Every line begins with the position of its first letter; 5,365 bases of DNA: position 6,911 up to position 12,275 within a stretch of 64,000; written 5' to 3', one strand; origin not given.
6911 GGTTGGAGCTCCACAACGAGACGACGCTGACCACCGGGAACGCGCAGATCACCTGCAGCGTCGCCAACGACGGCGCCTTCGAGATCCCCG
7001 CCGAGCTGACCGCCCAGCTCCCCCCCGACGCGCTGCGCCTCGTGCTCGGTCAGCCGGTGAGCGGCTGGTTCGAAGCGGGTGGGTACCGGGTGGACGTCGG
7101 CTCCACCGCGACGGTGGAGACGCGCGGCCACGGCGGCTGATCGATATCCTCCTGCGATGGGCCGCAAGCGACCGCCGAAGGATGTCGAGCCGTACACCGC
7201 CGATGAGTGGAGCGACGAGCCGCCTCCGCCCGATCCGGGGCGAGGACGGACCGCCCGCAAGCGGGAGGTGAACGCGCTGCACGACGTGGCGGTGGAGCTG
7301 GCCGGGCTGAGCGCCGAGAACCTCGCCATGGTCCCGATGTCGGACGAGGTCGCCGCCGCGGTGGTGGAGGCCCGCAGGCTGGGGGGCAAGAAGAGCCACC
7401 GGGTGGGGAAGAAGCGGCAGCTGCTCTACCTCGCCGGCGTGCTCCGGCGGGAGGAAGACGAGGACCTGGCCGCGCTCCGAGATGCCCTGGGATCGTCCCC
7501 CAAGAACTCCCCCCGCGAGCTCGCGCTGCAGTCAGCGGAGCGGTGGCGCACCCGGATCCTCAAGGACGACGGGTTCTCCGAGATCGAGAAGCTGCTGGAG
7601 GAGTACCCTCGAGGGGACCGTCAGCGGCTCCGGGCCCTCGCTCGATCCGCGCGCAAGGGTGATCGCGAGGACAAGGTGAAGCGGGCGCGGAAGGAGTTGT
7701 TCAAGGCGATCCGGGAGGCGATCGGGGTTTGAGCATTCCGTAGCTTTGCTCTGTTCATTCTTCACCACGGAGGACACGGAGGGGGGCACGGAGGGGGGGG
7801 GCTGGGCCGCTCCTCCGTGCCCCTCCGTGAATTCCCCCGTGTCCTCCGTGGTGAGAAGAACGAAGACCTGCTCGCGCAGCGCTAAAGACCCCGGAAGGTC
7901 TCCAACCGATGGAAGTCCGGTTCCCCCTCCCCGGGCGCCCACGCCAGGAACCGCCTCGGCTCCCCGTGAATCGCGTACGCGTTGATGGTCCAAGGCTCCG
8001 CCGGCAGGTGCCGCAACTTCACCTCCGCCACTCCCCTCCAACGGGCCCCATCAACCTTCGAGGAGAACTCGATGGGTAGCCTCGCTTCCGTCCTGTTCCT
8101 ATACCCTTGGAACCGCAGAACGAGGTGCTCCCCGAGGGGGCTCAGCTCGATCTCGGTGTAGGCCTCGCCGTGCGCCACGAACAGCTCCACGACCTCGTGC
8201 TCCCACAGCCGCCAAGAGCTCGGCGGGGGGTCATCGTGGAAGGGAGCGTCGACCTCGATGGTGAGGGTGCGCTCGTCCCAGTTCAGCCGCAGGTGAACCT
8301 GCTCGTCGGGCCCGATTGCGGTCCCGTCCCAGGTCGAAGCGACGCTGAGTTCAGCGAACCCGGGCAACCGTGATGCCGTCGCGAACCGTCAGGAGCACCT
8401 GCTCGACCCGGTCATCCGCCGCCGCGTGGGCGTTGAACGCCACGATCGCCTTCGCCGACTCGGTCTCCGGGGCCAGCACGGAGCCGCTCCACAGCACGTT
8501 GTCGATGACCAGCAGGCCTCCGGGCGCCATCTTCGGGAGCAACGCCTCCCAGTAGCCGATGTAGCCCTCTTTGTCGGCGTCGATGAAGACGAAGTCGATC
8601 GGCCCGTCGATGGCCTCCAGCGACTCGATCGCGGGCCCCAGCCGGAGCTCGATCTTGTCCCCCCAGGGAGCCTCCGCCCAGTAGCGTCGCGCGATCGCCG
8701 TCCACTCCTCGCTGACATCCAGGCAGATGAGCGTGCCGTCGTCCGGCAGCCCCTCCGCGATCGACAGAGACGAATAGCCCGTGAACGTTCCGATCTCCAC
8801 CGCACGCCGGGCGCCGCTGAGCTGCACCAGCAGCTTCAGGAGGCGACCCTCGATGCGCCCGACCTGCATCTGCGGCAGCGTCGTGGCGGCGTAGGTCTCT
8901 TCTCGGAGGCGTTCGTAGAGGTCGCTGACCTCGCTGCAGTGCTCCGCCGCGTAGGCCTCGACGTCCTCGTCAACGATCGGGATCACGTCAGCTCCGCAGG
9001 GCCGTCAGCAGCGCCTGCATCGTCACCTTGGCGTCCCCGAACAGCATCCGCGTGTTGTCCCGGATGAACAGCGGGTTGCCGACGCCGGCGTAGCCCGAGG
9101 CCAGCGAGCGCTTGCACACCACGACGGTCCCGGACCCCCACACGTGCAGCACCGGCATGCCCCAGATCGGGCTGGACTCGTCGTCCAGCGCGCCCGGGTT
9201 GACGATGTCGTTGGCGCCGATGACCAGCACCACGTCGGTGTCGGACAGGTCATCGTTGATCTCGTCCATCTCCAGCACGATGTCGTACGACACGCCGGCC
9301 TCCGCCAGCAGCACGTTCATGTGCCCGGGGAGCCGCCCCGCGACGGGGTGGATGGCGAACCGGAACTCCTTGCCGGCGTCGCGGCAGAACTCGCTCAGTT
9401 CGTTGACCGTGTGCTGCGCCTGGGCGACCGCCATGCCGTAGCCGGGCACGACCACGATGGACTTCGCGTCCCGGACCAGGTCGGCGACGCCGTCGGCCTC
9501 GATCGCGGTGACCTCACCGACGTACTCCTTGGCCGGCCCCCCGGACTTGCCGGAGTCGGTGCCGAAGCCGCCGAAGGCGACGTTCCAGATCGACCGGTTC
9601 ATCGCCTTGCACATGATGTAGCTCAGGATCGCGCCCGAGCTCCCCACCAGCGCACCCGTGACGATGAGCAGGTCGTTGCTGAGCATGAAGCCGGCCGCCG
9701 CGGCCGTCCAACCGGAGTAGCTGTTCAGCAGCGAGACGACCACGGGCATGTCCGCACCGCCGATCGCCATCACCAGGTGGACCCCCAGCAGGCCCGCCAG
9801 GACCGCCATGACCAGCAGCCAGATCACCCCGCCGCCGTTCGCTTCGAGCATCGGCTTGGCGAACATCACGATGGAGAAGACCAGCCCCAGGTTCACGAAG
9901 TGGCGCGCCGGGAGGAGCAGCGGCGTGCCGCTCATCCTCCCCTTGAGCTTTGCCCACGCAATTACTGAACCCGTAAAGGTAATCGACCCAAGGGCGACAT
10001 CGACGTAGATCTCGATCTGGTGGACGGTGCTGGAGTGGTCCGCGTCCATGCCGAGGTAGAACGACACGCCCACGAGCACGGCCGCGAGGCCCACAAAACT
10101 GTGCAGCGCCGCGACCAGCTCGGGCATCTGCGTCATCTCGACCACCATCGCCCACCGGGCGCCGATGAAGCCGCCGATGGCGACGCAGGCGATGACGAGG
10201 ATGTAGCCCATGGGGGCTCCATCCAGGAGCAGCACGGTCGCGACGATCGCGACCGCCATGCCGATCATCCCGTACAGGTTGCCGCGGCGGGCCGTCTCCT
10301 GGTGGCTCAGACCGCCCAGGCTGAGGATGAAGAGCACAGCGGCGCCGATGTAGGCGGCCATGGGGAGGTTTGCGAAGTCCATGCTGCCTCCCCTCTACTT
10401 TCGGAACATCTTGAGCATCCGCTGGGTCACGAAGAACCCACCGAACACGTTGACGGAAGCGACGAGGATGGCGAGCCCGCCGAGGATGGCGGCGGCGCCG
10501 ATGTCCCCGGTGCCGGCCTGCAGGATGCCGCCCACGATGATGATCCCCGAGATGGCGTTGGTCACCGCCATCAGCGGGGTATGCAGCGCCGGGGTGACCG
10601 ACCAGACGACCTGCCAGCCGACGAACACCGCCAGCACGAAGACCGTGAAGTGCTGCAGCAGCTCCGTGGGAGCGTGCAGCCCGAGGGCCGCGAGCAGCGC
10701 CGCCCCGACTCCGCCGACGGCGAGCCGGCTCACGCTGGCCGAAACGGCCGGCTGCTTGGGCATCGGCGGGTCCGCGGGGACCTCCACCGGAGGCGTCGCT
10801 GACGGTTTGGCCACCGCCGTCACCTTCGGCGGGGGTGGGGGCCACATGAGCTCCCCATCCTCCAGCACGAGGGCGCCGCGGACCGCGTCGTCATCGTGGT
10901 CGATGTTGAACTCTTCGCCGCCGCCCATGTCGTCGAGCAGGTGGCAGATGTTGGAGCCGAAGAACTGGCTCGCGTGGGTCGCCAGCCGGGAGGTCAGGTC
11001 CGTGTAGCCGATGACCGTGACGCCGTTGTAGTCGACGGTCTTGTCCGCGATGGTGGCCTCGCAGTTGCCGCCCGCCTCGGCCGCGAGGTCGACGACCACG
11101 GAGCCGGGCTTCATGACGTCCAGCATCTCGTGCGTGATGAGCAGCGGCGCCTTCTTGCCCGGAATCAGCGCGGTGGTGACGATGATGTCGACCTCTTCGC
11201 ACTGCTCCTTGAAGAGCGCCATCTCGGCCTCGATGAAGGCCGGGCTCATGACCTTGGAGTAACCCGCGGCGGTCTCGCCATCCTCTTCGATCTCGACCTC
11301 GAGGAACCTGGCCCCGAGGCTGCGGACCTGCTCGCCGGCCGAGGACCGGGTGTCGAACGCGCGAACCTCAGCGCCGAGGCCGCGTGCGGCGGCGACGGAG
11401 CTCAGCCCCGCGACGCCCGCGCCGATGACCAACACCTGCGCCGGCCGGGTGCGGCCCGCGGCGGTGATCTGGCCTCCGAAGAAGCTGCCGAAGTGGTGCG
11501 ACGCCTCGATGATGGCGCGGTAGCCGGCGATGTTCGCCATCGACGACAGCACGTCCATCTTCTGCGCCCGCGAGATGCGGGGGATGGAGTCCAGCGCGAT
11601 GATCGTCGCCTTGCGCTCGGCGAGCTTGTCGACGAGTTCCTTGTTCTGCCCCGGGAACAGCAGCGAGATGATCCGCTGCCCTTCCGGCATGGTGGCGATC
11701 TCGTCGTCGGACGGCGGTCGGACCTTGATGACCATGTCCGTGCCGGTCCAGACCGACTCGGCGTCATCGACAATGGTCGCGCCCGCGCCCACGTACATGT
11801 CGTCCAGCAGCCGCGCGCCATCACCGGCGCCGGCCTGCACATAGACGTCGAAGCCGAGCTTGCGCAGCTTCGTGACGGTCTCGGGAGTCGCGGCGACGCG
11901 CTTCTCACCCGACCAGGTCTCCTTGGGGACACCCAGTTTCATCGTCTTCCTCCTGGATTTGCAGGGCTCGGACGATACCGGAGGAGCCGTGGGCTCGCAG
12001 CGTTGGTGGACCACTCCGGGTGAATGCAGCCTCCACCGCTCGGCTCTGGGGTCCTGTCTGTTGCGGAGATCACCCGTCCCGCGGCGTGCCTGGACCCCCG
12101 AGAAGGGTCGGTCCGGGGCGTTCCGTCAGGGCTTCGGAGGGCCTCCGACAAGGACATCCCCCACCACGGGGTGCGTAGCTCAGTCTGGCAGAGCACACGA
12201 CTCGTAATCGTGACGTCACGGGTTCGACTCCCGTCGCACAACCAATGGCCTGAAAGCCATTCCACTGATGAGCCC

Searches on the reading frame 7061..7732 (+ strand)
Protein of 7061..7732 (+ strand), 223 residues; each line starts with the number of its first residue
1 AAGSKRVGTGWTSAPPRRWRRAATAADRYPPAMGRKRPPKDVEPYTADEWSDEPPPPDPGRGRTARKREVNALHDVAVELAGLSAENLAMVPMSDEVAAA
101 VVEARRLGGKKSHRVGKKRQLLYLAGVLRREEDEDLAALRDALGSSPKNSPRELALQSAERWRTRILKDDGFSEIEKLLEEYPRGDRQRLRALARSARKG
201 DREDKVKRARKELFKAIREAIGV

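Call 18: search_protein_families(library=pfam, proteins=[window:7061-7732:+], max_evalue=0.001)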
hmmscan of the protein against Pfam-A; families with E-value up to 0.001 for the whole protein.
window:7061-7732:+ (223 aa): 1 family
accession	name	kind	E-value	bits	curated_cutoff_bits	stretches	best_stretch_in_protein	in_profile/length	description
PF04751.20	DarP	-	8.7e-32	110.6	26.3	1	63-218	5-153/153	Dual-action ribosomal maturation protein DarP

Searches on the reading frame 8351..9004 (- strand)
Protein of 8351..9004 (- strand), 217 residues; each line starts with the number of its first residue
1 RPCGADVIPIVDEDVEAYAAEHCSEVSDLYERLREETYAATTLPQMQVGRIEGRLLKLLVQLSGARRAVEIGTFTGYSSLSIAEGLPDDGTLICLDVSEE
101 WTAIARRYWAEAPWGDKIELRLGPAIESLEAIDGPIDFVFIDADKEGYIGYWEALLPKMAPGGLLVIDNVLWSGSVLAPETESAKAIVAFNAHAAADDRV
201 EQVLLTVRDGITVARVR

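Call 18: search_protein_families(library=pfam, proteins=[window:8351-9004:-], max_evalue=0.001)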
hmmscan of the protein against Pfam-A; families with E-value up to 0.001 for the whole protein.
window:8351-9004:- (217 aa): 3 families
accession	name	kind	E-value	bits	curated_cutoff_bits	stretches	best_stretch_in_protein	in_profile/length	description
PF01596.23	Methyltransf_3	-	4.8e-61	206.1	22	1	21-215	2-202/204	O-methyltransferase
PF13578.12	Methyltransf_24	-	6.1e-17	62.9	26.3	1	69-170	1-105/105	Methyltransferase domain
PF13649.12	Methyltransf_25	-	3.3e-05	24.9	27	1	69-141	2-70/97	Methyltransferase domain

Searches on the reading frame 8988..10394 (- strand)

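Call 18: search_protein_families(library=pfam, proteins=[window:8988-10394:-], max_evalue=0.001)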
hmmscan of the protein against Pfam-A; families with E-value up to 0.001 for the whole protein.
window:8988-10394:- (468 aa): 1 family
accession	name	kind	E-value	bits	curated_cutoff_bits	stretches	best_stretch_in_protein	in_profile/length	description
PF02233.22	PNTB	-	2.9e-186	620.3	31.7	1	13-464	3-455/456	NAD(P) transhydrogenase beta subunit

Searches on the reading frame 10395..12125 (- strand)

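Call 18: search_protein_families(library=pfam, proteins=[window:10395-12125:-], max_evalue=0.001)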
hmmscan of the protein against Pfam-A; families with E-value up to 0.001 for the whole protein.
window:10395-12125:- (576 aa): 4 families
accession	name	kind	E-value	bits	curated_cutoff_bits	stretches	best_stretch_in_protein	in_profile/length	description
PF01262.27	AlaDh_PNT_C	-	2.9e-63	213.6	23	1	204-428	1-213/214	Alanine dehydrogenase/PNT, C-terminal domain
PF05222.21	AlaDh_PNT_N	-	4.7e-47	160.1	30.4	1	65-200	1-136/136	Alanine dehydrogenase/PNT, N-terminal domain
PF12769.12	PNTB_4TM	-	4.9e-35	120.3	26.2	1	492-576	1-85/85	4TM region of pyridine nucleotide transhydrogenase, mitoch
PF02826.25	2-Hacid_dh_C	-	0.00053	19.8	25.1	0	225-277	33-85/178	D-isomer specific 2-hydroxyacid dehydrogenase, NAD binding domain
